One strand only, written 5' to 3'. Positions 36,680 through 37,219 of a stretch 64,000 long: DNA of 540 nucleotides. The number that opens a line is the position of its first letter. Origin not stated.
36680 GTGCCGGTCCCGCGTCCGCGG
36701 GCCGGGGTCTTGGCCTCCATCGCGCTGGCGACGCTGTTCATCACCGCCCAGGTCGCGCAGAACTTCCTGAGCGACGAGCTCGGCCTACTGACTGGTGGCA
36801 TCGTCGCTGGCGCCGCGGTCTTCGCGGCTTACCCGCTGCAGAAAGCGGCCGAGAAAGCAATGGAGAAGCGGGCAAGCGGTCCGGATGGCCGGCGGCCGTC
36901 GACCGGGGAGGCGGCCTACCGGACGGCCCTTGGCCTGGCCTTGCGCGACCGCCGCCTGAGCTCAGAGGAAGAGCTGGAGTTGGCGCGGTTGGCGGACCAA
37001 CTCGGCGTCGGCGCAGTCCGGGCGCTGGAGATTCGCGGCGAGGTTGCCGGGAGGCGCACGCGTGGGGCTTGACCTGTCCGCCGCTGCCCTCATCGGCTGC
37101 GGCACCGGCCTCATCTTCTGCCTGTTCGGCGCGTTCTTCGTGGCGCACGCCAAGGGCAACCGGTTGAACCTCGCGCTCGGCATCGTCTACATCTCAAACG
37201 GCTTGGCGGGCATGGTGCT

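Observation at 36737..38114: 39-codon block identical in protein between P1 and P2 despite 12 synonymous differences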

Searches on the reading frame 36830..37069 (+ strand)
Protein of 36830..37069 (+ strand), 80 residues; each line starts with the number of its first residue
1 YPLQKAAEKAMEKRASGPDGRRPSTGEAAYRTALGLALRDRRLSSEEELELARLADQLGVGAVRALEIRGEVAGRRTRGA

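Call 55: search_solved_structures(query=window:36830-37069:+, max_evalue=10, show_alignments=2)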
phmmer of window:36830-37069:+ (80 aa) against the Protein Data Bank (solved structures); distinct sequences matched with E-value up to 10: 2.
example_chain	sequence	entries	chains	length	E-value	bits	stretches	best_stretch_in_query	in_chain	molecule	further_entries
9qvm_p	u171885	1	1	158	0.13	16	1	16-62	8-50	Mitotic-spindle organizing protein 2B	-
6x0v_E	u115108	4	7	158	0.69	13.7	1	16-61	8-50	Mitotic-spindle organizing protein 2A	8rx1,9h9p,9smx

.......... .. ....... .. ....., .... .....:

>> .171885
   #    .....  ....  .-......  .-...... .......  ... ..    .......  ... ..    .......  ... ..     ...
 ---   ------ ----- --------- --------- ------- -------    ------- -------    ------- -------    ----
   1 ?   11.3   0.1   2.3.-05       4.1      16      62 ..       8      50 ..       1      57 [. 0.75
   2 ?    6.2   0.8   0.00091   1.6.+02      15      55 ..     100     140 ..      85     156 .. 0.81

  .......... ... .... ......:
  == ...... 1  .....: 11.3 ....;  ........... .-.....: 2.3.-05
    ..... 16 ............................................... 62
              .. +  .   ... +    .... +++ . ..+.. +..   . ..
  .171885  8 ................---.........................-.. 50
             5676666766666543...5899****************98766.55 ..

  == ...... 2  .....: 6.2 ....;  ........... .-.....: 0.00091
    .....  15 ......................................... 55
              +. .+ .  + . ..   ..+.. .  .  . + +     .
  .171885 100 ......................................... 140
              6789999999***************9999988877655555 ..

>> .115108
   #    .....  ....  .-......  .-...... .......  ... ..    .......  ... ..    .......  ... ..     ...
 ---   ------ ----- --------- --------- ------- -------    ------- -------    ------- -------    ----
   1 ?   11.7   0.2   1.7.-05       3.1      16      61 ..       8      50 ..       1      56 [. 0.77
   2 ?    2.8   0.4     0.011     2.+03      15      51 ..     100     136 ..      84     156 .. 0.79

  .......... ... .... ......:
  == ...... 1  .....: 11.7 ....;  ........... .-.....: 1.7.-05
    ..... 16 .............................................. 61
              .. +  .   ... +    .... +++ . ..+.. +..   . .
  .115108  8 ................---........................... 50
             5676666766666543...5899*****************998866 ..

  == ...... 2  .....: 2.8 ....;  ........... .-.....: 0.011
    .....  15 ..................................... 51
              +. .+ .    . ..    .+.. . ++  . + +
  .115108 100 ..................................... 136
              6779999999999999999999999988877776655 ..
